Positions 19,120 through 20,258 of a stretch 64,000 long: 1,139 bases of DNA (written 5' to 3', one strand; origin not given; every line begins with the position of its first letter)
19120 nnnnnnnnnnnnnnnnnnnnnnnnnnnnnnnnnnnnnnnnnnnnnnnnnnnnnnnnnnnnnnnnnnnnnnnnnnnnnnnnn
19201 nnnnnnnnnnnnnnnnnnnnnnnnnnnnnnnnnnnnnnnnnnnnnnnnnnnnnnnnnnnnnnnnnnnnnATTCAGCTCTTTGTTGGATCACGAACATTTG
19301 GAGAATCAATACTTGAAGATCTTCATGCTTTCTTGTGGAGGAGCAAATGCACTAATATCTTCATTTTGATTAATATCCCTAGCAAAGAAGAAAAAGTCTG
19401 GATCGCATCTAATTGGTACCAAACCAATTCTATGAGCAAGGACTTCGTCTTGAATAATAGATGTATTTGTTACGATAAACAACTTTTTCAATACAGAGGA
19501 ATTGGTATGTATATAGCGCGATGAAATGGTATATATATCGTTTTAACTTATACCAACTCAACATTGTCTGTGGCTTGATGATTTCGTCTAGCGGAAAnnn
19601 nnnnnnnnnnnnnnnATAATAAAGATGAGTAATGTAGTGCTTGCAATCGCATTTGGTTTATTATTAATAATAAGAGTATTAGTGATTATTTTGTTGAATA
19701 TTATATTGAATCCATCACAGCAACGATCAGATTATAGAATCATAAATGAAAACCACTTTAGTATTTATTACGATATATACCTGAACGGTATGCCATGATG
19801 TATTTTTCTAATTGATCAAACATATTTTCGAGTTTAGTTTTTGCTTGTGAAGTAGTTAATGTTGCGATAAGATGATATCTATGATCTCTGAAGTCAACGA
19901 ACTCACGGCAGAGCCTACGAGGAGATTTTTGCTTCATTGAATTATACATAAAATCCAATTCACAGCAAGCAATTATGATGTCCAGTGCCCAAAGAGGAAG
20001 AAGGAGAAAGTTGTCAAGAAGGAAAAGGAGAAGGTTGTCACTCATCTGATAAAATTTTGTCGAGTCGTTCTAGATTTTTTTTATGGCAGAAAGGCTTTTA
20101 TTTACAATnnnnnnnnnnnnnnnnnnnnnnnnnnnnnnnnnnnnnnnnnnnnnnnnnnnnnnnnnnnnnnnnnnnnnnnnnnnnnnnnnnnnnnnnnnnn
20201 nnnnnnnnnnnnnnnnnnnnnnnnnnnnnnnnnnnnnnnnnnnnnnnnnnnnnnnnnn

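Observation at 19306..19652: Orphan fragment of RNA polymerase I/III subunit AC40 (RPAC1) jammed against the Rho gene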

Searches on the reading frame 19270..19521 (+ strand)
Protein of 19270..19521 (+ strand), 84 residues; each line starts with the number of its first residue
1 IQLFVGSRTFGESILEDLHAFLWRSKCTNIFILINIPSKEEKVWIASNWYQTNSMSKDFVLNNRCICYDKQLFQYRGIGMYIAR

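Call 50: search_protein_families(library=pfam, proteins=[window:19270-19521:+], max_evalue=1)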
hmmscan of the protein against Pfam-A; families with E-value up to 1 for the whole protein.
seq(84 aa): 0 families

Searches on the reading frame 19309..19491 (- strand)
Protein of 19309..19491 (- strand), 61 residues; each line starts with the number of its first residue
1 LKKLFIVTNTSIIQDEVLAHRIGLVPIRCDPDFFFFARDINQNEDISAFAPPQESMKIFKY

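Call 23: search_protein_representatives(protein=window:19309-19491:-)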
Query: 61 residues. Proteins with E-value up to 0.001 (for the whole library): 605; up to 1e-10: 0; up to 1e-30: 0. The best 150 are listed.
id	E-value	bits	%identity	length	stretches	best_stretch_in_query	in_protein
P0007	2.3e-09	52.8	60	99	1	1-42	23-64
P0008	7.5e-09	51.2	65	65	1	2-38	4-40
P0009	2.1e-08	49.8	67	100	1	2-37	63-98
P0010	5.6e-08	48.4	52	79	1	2-49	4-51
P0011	6.8e-08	48.2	63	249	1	2-42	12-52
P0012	6.8e-08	48.2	56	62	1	2-44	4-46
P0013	9.4e-08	47.7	49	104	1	2-50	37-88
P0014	1.2e-07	47.5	63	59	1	3-40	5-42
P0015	1.4e-07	47.2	57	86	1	2-43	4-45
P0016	1.5e-07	47.1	58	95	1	2-44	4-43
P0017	1.6e-07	47.0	61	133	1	2-42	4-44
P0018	1.6e-07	47.0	58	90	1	2-44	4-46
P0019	1.9e-07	46.8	66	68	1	2-36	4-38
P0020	2.2e-07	46.6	61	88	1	2-39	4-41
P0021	2.3e-07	46.5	69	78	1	2-38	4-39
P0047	5.3e-07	45.4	65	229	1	2-38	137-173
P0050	6.2e-07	45.2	62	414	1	2-41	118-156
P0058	7.2e-07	45.0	62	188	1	2-42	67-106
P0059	7.3e-07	45.0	62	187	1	2-40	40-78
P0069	1.1e-06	44.4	63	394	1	2-42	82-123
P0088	1.8e-06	43.7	51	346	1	3-46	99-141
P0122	3.8e-06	42.7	61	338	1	2-37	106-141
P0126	3.9e-06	42.7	64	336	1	2-37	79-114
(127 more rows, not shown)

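Call 29: list_cluster_members(proteins=[P0050, P0069, P0088, P0122, P0126, P0007, P0009, P0047, P0058, P0059])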
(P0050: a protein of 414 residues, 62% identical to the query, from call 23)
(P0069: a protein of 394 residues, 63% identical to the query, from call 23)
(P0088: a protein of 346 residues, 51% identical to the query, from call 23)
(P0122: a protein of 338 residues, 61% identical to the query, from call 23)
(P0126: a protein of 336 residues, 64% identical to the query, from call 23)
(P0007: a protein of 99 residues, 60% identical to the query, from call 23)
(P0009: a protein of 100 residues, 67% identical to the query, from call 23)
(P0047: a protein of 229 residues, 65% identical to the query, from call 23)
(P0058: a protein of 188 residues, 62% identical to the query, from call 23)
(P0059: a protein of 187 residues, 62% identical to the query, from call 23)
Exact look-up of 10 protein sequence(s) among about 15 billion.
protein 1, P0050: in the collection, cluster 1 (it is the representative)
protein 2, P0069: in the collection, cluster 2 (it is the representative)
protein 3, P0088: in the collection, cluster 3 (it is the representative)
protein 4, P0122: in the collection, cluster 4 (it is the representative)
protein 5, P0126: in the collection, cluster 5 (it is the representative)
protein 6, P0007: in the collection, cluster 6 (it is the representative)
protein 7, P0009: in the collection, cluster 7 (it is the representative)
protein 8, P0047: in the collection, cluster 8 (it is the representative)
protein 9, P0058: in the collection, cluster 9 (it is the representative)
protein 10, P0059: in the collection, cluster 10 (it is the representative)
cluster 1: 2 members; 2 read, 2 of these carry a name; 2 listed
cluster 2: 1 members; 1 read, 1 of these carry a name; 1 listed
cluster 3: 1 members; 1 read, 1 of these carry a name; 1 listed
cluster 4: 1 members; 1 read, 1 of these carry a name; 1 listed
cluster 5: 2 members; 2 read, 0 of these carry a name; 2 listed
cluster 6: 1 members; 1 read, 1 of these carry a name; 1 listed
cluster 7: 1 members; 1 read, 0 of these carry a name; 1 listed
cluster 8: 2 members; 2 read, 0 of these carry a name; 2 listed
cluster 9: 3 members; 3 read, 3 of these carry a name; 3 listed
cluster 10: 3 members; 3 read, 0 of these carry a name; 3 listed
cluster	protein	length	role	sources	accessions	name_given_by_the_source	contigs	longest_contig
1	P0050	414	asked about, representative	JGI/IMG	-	DNA-directed RNA polymerase I and III subunit RPAC1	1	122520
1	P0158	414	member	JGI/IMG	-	DNA-directed RNA polymerase I and III subunit RPAC1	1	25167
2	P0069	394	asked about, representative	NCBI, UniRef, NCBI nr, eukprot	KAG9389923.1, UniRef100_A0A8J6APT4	RNA polymerase Rpb3/RpoA insert domain [Carpediemonas membranifera] | DNA-directed RNA polymerases I and III subunit RPAC1 n=1 Tax=Carpediemonas membranifera ... | KAG9389923.1 RNA polymerase Rpb3/RpoA insert domain [Carpediemonas membranifera]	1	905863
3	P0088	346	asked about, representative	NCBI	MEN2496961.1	MAG: DNA-directed RNA polymerase core subunit rpc40 [Marteilia pararefringens]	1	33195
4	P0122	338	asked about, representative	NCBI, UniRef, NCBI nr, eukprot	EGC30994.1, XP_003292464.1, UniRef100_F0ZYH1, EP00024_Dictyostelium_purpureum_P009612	RNA polymerase III subunit [Dictyostelium purpureum] | DNA-directed RNA polymerases I and III subunit RPAC1 n=1 Tax=Dictyostelium purpureum ... | XP_003292464.1 RNA polymerase III subunit [Dictyostelium purpureum]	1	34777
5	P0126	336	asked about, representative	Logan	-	-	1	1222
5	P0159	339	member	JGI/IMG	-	-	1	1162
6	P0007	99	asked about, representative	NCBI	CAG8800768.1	20130_t:CDS:2, partial [Racocetra fulgida]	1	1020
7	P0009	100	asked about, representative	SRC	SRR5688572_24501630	-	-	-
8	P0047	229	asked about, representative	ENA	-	-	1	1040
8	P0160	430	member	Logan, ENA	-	-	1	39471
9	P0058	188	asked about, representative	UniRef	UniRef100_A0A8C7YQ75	RNA polymerase I and III subunit C n=1 Tax=Oryzias sinensis TaxID=183150 ...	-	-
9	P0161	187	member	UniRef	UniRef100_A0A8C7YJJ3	RNA polymerase I and III subunit C n=1 Tax=Oryzias sinensis TaxID=183150 ...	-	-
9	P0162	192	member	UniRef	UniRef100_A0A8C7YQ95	RNA polymerase I and III subunit C n=1 Tax=Oryzias sinensis TaxID=183150 ...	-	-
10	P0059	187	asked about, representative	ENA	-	-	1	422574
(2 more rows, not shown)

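Call 38: find_homologous_proteins(query=A1, max_evalue=1e-20)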
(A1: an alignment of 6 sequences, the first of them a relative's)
Query A1 (6 sequences) (414 aa, profile of the alignment): 3255 proteins with E <= 1e-20 among 8000 candidates; the best 120 are listed.
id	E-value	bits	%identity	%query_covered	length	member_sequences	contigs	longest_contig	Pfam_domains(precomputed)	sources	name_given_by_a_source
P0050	4.4e-155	534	100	100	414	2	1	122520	PF01000.32,PF01193.30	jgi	jgi:DNA-directed RNA polymerase I and III subunit RPAC1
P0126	1.5e-145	503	43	80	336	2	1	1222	PF01000.32,PF01193.30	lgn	-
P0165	3.0e-145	502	45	89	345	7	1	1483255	PF01000.32,PF01193.30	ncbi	ncbi:hypothetical protein ACTA71_008708 [Dictyostelium dimigraforme]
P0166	4.3e-145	501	44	92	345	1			PF01000.32,PF01193.30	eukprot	eukprot:gene6628-8200_t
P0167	6.8e-145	501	82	100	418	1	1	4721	PF01000.32,PF01193.30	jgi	jgi:DNA-directed RNA polymerase I and III subunit RPAC1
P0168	6.2e-144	497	47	89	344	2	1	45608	PF01000.32,PF01193.30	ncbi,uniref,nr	ncbi:hypothetical protein CYY_004220 [Polysphondylium violaceum]|uniref:DNA-directed RNA polymerases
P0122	1.5e-142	493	41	92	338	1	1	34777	PF01000.32,PF01193.30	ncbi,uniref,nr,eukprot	ncbi:RNA polymerase III subunit [Dictyostelium purpureum]|uniref:DNA-directed RNA polymerases I and 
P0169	6.0e-142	491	45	90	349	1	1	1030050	PF01000.32,PF01193.30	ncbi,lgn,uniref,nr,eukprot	ncbi:RNA polymerase III subunit [Tieghemostelium lacteum]|uniref:DNA-directed RNA polymerases I and 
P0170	1.5e-141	490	49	89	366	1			PF01000.32,PF01193.30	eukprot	eukprot:TRINITY_DN1223_c0_g1_i1.p1 TRINITY_DN1223_c0_g1~~TRINITY_DN1223_c0_g1_i1.p1 ORF type:complet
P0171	1.7e-141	489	54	90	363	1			PF01000.32,PF01193.30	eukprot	eukprot:GEZU01030114.1.p1 GENE.GEZU01030114.1~~GEZU01030114.1.p1 ORF type:complete len:380 (-),score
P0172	1.3e-140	487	44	91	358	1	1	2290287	PF01000.32,PF01193.30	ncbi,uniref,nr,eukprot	ncbi:RNA polymerase III subunit [Heterostelium album PN500]|uniref:DNA-directed RNA polymerases I an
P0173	2.0e-140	486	48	95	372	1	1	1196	PF01000.32,PF01193.30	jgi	jgi:DNA-directed RNA polymerase I and III subunit RPAC1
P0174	7.5e-140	484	43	89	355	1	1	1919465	PF01000.32,PF01193.30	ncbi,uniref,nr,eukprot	ncbi:RNA polymerase III subunit [Cavenderia fasciculata]|uniref:DNA-directed RNA polymerases I and I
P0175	6.5e-139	481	49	89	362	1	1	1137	PF01000.32,PF01193.30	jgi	-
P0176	7.8e-139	481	51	90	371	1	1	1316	PF01000.32,PF01193.30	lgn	-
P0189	4.5e-133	462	57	89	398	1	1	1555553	PF01000.32,PF01193.30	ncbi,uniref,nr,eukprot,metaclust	ncbi:predicted protein [Naegleria gruberi]|uniref:DNA-directed RNA polymerases I and III subunit RPA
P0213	2.2e-130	453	57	93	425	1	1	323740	PF01000.32,PF01193.30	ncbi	ncbi:hypothetical protein ABK040_014943 [Willaertia magna]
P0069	3.9e-130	452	31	86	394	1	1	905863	PF01000.32,PF01193.30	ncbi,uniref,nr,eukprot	ncbi:RNA polymerase Rpb3/RpoA insert domain [Carpediemonas membranifera]|uniref:DNA-directed RNA pol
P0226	2.1e-129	450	57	88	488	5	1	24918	PF01000.32,PF01193.30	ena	-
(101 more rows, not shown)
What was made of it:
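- On Functional RPAC1/AC40 gene: The true gene P0189 has both domains (call 38).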

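Call 41: find_encoding_contigs(protein=P0189, flank=5000, max_places=3)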
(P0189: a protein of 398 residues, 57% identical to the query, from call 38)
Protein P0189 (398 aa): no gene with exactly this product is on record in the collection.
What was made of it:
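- The parent gene's DNA could not be retrieved (call 41).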

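Call 42: find_encoding_contigs(protein=P0226, flank=10000, max_places=3)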
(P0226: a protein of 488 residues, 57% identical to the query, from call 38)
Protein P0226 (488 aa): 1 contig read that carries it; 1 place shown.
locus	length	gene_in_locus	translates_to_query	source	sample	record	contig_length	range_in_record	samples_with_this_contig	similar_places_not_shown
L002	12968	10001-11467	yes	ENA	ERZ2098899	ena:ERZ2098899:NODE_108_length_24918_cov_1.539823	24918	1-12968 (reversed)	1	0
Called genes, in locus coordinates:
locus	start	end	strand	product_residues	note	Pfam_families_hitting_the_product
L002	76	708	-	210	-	PF00069:Pkinase, PF07714:PK_Tyr_Ser-Thr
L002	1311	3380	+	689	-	PF02990:EMP70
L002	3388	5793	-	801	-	PF00069:Pkinase, PF07714:PK_Tyr_Ser-Thr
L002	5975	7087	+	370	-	-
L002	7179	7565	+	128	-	-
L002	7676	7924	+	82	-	-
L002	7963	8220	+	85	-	-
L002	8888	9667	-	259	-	PF00293:NUDIX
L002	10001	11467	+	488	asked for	PF01193:RNA_pol_L, PF01000:RNA_pol_A_bac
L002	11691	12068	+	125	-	-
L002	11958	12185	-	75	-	PF00631:G-gamma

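Call 61: find_encoding_contigs(protein=window:19309-19491:-, flank=3000, max_places=5)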
Protein seq(61 aa) (61 aa): no gene with exactly this product is on record in the collection.

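Call 64: find_encoding_contigs(protein=P0213, flank=3000, max_places=2)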
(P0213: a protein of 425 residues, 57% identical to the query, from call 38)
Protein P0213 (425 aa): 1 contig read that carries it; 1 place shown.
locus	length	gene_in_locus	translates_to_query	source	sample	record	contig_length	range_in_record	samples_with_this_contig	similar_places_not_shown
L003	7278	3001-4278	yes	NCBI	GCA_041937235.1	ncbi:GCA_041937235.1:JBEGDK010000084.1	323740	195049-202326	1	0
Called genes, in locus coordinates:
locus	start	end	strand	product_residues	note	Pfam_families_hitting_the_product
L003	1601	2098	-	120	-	-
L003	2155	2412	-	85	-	-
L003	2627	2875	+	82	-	-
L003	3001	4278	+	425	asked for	PF01193:RNA_pol_L, PF01000:RNA_pol_A_bac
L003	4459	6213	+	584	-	-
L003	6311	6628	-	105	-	-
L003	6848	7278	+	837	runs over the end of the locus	-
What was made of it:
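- On Split or spliced RPAC1 with distant exons: RPAC1 is intronless in two relatives (calls 42, 64).
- Closest known: Processed pseudogenes. Different: The parent is probably intronless anyway, so the lack of introns is uninformative (calls 42, 64).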

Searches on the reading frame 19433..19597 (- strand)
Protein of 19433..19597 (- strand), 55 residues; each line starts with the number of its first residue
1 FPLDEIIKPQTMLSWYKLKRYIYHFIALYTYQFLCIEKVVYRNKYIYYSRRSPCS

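Call 50: search_protein_families(library=pfam, proteins=[window:19433-19597:-], max_evalue=1)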
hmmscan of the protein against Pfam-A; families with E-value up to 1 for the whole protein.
seq(55 aa): 1 family
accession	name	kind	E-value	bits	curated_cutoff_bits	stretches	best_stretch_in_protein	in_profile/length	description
PF13068.11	DUF3932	-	0.071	13.7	25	1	10-51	27-65/81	Protein of unknown function (DUF3932)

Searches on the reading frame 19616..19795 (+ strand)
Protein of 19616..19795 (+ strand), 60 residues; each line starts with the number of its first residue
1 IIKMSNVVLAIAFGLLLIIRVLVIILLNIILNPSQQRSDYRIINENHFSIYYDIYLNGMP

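Call 15: search_protein_families(library=pfam, proteins=[window:19625-19795:+], max_evalue=0.01)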
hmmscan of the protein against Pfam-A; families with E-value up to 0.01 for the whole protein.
seq(57 aa): 0 families

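Call 50: search_protein_families(library=pfam, proteins=[window:19616-19795:+], max_evalue=1)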
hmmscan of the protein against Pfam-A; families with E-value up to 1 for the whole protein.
seq(60 aa): 0 families

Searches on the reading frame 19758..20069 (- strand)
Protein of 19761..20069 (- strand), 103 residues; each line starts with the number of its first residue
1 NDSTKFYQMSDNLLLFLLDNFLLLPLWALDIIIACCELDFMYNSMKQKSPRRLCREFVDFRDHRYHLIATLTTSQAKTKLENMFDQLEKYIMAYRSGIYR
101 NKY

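Call 15: search_protein_families(library=pfam, proteins=[window:19761-20045:-], max_evalue=0.01)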
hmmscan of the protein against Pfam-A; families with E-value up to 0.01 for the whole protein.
seq(95 aa): 0 families

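Call 32: list_cluster_members(proteins=[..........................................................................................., window:19761-20045:-, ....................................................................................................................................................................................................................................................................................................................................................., window:19761-19949:-, window:19625-19795:+, window:19551-19652:-])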
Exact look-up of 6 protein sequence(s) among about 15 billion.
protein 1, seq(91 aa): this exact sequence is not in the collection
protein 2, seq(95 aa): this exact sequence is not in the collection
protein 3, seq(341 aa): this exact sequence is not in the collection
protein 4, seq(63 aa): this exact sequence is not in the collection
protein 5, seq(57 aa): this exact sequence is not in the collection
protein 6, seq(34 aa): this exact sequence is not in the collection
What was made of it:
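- Tried and rejected: Exact look-ups of my guessed gene models were also negative (call 32).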

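Call 50: search_protein_families(library=pfam, proteins=[window:19761-20069:-], max_evalue=1)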
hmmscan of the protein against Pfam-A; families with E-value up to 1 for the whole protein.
seq(103 aa): 1 family
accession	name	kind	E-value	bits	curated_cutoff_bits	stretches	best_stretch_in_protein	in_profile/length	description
PF18151.6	DUF5601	-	0.049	14.2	23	1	77-93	46-62/65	Domain of unknown function (DUF5601)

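Call 51: search_solved_structures(query=window:19761-20069:-, max_evalue=5)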
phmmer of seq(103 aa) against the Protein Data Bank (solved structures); distinct sequences matched with E-value up to 5: 8.
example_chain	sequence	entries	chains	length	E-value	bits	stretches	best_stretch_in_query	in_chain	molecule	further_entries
8uu4_f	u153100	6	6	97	0.5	14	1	46-89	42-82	Small ribosomal subunit protein bS6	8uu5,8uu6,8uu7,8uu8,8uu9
7nhn_g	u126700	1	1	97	0.5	14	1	46-89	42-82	30S ribosomal protein S6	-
7td5_C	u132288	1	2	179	0.6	13.7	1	40-90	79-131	Polycomb protein SUZ12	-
7p7r_g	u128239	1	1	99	0.63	13.7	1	46-89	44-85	30S ribosomal protein S6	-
7nhk_g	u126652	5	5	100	0.64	13.6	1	46-89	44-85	30S ribosomal protein S6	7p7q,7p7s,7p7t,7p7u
4w2r_S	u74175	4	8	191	0.64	13.6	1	40-90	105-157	Polycomb protein SUZ12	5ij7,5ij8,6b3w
6o8w_f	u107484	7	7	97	0.65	13.6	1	46-89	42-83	30S ribosomal protein S6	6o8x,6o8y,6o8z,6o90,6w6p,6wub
5myj_AF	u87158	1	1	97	0.69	13.6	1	46-89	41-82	30S ribosomal protein S6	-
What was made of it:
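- Tried and rejected: Pfam and PDB searches of every spacer ORF, looking for a second captured fragment or a transposase, found nothing significant (calls 50, 51).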

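Call 62: find_encoding_contigs(protein=window:19758-20045:-, flank=3000, max_places=5)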
Protein window:19758-20045:- (95 aa): no gene with exactly this product is on record in the collection.

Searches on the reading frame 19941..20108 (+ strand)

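Call 50: search_protein_families(library=pfam, proteins=[window:19941-20108:+], max_evalue=1)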
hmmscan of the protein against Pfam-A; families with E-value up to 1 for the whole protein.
seq(56 aa): 1 family
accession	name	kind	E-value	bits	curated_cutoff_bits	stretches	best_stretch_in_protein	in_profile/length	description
PF22938.2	Integrase_p58_C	-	0.2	12.2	27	1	10-25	12-28/35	Integrase p58, C-terminal domain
